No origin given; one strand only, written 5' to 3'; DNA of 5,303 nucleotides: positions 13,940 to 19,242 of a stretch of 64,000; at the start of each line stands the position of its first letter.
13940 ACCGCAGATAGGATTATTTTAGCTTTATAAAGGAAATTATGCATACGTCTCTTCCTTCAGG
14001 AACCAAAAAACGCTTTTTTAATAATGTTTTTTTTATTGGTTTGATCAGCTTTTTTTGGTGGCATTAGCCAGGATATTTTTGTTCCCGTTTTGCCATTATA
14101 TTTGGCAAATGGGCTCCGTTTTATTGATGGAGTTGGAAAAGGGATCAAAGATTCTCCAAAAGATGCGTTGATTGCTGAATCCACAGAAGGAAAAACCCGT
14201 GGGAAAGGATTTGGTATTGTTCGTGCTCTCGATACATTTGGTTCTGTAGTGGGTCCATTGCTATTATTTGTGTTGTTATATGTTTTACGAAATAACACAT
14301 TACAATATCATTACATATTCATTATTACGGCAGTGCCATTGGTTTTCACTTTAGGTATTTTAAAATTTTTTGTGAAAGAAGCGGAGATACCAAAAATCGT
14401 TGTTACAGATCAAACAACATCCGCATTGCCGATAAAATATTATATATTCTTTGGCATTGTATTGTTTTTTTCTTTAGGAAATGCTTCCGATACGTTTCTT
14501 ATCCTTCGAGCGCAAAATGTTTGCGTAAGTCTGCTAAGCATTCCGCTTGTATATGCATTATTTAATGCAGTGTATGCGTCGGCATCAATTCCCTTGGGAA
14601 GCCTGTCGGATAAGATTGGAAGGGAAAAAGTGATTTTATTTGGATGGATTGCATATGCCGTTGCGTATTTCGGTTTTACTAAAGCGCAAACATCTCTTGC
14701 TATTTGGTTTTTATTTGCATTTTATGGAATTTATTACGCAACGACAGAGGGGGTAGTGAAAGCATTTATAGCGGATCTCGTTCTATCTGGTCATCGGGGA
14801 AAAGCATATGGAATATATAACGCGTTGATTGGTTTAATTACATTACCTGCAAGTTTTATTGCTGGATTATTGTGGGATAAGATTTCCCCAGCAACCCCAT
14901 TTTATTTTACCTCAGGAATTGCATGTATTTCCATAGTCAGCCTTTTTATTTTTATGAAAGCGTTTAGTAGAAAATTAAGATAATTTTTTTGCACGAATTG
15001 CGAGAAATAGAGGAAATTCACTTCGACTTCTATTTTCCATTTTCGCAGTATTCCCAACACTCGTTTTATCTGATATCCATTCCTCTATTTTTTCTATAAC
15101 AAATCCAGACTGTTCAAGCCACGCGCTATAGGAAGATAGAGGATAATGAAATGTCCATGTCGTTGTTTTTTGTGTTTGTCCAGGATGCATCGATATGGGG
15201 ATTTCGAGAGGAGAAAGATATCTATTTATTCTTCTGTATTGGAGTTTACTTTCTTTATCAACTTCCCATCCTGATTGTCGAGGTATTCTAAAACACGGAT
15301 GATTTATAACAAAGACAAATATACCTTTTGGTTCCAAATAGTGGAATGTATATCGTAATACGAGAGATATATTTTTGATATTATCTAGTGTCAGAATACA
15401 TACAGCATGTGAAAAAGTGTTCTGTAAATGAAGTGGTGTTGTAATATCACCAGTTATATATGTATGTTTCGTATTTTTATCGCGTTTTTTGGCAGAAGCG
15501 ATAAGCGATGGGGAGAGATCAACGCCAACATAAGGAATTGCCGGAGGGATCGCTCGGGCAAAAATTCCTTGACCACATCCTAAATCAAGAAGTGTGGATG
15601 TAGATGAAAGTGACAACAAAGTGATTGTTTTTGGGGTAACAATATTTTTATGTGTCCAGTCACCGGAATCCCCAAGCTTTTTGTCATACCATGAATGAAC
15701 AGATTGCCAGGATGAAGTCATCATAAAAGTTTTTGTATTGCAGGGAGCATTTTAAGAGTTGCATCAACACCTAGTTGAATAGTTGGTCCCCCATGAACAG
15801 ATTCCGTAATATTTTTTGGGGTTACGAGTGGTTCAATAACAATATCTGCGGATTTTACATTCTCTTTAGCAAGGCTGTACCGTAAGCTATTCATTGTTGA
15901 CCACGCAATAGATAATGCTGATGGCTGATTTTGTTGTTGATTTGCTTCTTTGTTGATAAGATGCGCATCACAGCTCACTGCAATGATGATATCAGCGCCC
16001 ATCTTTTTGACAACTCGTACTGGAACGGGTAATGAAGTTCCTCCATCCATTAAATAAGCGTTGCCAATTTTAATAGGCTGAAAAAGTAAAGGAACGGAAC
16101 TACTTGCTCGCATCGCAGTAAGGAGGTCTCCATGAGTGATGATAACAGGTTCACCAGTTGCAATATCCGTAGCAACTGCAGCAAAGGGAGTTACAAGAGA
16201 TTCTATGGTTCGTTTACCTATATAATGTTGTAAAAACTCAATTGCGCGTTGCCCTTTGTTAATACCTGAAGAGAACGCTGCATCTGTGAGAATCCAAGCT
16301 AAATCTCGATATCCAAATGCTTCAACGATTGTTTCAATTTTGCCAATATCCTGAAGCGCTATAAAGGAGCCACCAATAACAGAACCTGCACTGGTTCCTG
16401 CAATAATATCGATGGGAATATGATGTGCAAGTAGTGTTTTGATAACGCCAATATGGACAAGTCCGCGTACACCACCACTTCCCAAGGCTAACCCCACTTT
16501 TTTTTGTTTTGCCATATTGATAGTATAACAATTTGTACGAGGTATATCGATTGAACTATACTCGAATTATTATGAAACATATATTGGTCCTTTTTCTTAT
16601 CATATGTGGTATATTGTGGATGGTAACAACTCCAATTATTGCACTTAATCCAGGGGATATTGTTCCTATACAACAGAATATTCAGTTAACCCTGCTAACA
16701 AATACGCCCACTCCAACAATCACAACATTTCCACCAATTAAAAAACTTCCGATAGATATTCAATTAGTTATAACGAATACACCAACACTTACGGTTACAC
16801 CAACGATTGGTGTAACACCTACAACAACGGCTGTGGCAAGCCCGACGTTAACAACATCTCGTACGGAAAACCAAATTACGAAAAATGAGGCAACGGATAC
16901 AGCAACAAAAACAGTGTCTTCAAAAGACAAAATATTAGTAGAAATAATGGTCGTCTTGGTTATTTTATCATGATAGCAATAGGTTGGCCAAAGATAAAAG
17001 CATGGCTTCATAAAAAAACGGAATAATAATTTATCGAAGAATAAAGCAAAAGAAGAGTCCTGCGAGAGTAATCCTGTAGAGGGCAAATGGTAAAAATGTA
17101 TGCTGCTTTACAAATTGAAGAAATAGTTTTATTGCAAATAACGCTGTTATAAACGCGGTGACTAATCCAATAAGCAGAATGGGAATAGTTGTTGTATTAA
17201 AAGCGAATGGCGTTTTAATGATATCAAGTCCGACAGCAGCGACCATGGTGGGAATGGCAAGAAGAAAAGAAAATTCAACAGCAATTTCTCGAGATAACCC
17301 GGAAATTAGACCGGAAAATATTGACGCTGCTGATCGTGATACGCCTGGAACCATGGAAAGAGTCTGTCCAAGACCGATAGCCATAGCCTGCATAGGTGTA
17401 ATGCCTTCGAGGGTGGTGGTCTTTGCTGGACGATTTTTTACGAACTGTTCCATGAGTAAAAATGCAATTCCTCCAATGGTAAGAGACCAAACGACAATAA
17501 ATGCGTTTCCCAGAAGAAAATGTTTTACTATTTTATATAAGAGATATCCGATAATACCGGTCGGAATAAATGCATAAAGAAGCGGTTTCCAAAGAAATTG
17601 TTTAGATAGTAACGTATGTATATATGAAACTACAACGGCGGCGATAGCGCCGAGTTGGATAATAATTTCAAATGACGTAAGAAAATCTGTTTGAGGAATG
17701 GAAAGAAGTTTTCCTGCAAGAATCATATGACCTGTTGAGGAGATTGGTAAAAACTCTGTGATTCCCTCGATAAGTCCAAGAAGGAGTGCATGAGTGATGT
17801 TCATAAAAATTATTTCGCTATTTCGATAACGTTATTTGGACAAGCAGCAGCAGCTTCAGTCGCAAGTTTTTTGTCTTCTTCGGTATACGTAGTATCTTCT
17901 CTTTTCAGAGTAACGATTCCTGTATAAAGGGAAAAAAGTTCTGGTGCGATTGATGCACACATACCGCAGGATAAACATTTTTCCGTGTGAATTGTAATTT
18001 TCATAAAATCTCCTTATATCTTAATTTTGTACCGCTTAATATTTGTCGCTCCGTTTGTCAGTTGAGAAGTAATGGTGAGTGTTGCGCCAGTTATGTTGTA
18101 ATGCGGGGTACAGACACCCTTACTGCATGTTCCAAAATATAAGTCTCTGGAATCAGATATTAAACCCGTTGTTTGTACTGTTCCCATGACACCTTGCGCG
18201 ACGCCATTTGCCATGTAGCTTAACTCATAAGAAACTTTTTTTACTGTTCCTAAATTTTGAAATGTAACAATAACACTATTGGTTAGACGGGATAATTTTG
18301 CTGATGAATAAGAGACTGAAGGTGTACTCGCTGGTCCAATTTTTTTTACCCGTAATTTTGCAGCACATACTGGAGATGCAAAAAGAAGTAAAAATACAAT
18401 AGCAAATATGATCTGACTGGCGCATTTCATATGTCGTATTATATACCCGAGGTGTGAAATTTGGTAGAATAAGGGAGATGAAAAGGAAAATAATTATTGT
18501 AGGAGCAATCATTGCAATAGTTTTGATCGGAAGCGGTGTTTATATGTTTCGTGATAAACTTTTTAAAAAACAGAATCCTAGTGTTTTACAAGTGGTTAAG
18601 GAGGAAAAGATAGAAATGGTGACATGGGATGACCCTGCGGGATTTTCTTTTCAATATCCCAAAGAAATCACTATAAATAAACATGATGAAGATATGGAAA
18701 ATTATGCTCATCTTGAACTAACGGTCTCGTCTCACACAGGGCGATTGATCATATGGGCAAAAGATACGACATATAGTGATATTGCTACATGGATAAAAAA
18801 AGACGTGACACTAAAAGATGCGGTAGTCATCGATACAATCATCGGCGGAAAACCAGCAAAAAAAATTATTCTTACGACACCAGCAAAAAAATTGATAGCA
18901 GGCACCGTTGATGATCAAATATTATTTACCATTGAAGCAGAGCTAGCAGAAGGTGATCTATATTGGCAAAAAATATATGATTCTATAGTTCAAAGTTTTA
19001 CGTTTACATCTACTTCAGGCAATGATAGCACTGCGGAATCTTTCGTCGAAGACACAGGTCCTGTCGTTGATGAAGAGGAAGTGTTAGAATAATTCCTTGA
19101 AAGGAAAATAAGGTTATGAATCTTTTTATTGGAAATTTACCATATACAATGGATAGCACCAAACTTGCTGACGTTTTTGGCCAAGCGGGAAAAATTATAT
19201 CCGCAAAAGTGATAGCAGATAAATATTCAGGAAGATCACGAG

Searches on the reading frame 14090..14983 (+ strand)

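Call 51: search_protein_families(library=pfam, proteins=[window:14090-14983:+], max_evalue=0.0001)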
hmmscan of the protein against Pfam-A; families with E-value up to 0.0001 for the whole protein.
window:14090-14983:+ (297 aa): 2 families
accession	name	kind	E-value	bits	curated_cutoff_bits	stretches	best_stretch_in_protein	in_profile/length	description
PF07690.21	MFS_1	-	4.4e-30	105.2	33.4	2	120-287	2-172/347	Major Facilitator Superfamily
PF00083.30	Sugar_tr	-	2.4e-07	30.4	22.3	0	156-292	297-440/452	Sugar (and other) transporter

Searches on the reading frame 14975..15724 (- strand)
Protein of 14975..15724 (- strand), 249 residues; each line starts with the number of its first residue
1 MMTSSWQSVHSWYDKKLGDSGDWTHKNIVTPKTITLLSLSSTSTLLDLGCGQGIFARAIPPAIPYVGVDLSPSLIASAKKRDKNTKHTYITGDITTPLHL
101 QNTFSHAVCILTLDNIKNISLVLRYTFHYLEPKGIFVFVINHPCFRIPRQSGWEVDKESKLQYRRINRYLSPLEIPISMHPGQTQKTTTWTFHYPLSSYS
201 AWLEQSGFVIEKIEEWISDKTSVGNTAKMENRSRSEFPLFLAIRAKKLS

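Call 51: search_protein_families(library=pfam, proteins=[window:14975-15724:-], max_evalue=0.0001)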
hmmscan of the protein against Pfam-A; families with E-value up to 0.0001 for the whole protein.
window:14975-15724:- (249 aa): 5 families
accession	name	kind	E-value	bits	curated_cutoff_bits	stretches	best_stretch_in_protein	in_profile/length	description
PF08241.18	Methyltransf_11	-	3.2e-12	47.3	21.2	1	46-138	1-95/95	Methyltransferase domain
PF13489.12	Methyltransf_23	-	4.1e-12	46.6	27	1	37-211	16-162/164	Methyltransferase domain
PF13649.12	Methyltransf_25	-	1.7e-10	41.9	27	1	46-134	2-97/97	Methyltransferase domain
PF08242.18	Methyltransf_12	-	4.2e-10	40.7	30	1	46-136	1-98/98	Methyltransferase domain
PF13847.12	Methyltransf_31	-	1e-09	38.6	27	1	41-138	3-109/145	Methyltransferase domain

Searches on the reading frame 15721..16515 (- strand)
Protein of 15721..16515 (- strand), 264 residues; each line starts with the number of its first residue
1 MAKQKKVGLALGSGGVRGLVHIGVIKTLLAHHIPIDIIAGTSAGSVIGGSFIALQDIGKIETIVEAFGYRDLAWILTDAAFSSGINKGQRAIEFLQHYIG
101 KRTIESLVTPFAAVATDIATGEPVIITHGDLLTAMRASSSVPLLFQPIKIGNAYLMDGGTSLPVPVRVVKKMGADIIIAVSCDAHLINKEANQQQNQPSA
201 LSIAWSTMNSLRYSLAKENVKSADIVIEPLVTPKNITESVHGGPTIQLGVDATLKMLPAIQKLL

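Call 51: search_protein_families(library=pfam, proteins=[window:15721-16515:-], max_evalue=0.0001)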
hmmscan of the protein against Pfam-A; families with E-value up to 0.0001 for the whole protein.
window:15721-16515:- (264 aa): 1 family
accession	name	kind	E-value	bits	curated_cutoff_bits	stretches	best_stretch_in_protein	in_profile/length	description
PF01734.28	Patatin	-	6e-28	98.8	27.7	1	9-168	1-189/191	Patatin-like phospholipase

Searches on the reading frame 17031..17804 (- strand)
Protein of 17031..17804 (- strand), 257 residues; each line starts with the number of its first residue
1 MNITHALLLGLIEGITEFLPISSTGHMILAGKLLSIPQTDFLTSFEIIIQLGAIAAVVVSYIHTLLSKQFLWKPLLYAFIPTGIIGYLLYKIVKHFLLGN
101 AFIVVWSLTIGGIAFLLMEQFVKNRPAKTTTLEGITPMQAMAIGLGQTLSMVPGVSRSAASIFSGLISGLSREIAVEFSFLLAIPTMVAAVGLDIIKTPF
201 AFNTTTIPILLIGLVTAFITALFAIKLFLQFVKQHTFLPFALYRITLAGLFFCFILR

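Call 51: search_protein_families(library=pfam, proteins=[window:17031-17804:-], max_evalue=0.0001)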
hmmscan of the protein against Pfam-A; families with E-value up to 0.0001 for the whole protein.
window:17031-17804:- (257 aa): 1 family
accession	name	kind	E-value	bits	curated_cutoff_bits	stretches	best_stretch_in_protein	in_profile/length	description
PF02673.24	BacA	-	3.7e-66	223.9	33.4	1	6-249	1-256/257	Bacitracin resistance protein BacA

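Call 111: search_protein_families(library=ncbifam, proteins=[window:17031-17804:-], max_evalue=0.001)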
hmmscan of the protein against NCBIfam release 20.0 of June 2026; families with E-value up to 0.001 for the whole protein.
window:17031-17804:- (257 aa): 12 families
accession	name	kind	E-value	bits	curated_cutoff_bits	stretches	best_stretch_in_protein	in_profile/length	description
NF001390.0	PRK00281.1-4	equivalog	3.2e-72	243.2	260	1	2-255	5-266/272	undecaprenyl-diphosphate phosphatase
NF001389.0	PRK00281.1-2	equivalog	3.3e-67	226.8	262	1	2-249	5-258/272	undecaprenyl-diphosphate phosphatase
TIGR00753.1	undec_PP_bacA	equivalog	2.6e-62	210.8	217.5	1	6-247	1-254/255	undecaprenyl-diphosphatase UppP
NF001388.0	PRK00281.1-1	equivalog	1.8e-61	208.1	362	2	75-256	95-273/273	undecaprenyl-diphosphate phosphatase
NF001391.0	PRK00281.1-5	equivalog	9.4e-60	202.3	293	1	1-254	4-272/279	undecaprenyl-diphosphate phosphatase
NF001392.0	PRK00281.2-1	equivalog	4e-44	151.2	308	2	76-254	95-271/280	undecaprenyl-diphosphate phosphatase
NF001393.0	PRK00281.2-4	equivalog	2.5e-43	148.5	284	2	75-256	89-265/266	undecaprenyl-diphosphate phosphatase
NF001394.0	PRK00281.2-5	equivalog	2.3e-37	129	311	2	78-252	98-272/281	undecaprenyl-diphosphate phosphatase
NF001397.0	PRK00281.3-4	equivalog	2.3e-32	112.7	363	2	71-248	91-271/281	undecaprenyl-diphosphate phosphatase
NF001396.0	PRK00281.3-3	equivalog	1.2e-22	81.1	382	2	80-254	97-263/264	undecaprenyl-diphosphate phosphatase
NF001395.0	PRK00281.3-1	equivalog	1.6e-22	80.3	394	1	129-249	177-296/306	undecaprenyl-diphosphate phosphatase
NF001398.0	PRK00281.3-5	equivalog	2e-19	70.5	354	1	2-237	3-255/278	undecaprenyl-diphosphate phosphatase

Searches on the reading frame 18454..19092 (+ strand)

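Call 51: search_protein_families(library=pfam, proteins=[window:18454-19092:+], max_evalue=0.0001)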
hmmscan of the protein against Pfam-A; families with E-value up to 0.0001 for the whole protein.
window:18454-19092:+ (212 aa): 1 family
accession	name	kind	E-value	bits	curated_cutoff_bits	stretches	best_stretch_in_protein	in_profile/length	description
PF18933.6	PsbP_2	-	4.2e-06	27.3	27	1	13-184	2-184/184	PsbP-like protein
